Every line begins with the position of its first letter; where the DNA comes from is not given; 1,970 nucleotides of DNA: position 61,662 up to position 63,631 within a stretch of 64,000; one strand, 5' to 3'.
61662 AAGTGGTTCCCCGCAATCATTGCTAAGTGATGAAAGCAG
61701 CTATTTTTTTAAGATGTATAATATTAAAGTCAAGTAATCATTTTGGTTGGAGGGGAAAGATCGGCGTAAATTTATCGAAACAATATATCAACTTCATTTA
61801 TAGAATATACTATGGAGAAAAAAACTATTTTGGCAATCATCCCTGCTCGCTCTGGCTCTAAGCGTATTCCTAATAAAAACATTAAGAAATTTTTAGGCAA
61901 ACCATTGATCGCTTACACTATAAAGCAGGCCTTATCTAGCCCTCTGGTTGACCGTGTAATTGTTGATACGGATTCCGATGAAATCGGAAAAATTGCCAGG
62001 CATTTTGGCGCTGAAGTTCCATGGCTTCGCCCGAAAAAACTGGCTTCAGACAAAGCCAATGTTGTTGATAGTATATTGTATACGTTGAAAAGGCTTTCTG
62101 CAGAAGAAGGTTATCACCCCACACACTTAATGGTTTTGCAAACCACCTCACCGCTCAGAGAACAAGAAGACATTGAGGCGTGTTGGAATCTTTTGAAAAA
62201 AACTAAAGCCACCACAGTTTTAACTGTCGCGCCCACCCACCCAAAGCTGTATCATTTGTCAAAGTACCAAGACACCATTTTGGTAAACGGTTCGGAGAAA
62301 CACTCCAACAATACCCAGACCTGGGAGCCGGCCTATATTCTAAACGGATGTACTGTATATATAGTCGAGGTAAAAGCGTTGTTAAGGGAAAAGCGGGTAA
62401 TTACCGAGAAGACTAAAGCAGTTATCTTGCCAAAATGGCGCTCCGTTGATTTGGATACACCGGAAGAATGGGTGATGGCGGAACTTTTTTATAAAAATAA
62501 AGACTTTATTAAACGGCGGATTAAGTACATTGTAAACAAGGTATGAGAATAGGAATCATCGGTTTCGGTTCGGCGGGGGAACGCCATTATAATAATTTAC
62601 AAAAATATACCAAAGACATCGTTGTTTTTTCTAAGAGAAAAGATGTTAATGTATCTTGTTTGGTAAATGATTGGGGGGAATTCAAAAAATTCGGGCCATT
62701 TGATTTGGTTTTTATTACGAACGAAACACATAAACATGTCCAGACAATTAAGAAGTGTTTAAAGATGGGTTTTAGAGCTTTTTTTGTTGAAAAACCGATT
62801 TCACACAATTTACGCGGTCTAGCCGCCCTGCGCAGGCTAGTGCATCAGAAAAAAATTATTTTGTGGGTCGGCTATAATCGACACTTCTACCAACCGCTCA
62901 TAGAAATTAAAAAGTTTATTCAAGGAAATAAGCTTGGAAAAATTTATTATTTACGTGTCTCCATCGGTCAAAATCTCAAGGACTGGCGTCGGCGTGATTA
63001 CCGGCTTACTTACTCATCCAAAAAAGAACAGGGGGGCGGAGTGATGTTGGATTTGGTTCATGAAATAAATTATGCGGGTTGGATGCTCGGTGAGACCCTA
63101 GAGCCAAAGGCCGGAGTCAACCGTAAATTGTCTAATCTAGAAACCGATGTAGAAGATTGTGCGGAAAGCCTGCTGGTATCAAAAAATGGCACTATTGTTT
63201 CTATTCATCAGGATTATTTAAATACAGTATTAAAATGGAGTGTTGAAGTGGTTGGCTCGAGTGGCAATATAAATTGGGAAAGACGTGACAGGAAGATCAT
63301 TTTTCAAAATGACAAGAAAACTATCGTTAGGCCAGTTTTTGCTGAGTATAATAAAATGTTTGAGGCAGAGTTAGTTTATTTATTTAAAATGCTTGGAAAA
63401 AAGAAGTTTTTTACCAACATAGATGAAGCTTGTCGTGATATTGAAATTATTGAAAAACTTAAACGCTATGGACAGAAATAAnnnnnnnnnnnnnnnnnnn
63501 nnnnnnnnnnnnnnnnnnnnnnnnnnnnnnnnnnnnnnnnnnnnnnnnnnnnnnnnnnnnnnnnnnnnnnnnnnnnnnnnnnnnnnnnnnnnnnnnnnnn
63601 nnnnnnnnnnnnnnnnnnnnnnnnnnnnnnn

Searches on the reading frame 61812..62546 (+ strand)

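Call 89: search_protein_families(library=pfam, proteins=[window:61812-62546:+], max_evalue=0.01)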
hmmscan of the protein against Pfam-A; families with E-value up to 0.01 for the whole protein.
window:61812-62546:+ (244 aa): 3 families
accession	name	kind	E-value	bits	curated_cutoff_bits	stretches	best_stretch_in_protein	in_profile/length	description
PF02348.25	CTP_transf_3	-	7.2e-27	95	22.6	1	8-143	2-130/217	Cytidylyltransferase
PF01128.25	IspD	-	3e-05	24.3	27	1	7-140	2-129/221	2-C-methyl-D-erythritol 4-phosphate cytidylyltransferase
PF12804.13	NTP_transf_3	-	0.0028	18.3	27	1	21-148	15-134/160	MobA-like NTP transferase domain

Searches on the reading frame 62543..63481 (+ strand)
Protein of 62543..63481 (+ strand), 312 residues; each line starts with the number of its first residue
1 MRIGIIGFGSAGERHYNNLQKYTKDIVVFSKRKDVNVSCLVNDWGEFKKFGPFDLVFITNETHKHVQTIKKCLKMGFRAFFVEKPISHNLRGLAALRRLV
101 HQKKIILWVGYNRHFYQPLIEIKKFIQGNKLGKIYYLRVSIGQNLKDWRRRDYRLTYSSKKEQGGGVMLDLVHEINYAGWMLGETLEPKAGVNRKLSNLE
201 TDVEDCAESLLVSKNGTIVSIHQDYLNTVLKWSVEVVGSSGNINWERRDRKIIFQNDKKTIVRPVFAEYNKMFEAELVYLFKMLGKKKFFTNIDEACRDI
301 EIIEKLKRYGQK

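Call 89: search_protein_families(library=pfam, proteins=[window:62543-63481:+], max_evalue=0.01)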
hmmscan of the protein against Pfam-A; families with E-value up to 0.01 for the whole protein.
window:62543-63481:+ (312 aa): 3 families
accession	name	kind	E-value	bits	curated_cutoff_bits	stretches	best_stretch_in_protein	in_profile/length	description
PF22725.1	GFO_IDH_MocA_C3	-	1.1e-13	51.7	27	1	121-243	3-123/124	GFO/IDH/MocA C-terminal domain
PF02894.22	GFO_IDH_MocA_C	-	1.8e-10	41.5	22.9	1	123-258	1-145/218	Oxidoreductase family, C-terminal alpha/beta domain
PF01408.29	GFO_IDH_MocA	-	5.3e-10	40.5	24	1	1-111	1-120/120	Oxidoreductase family, NAD-binding Rossmann fold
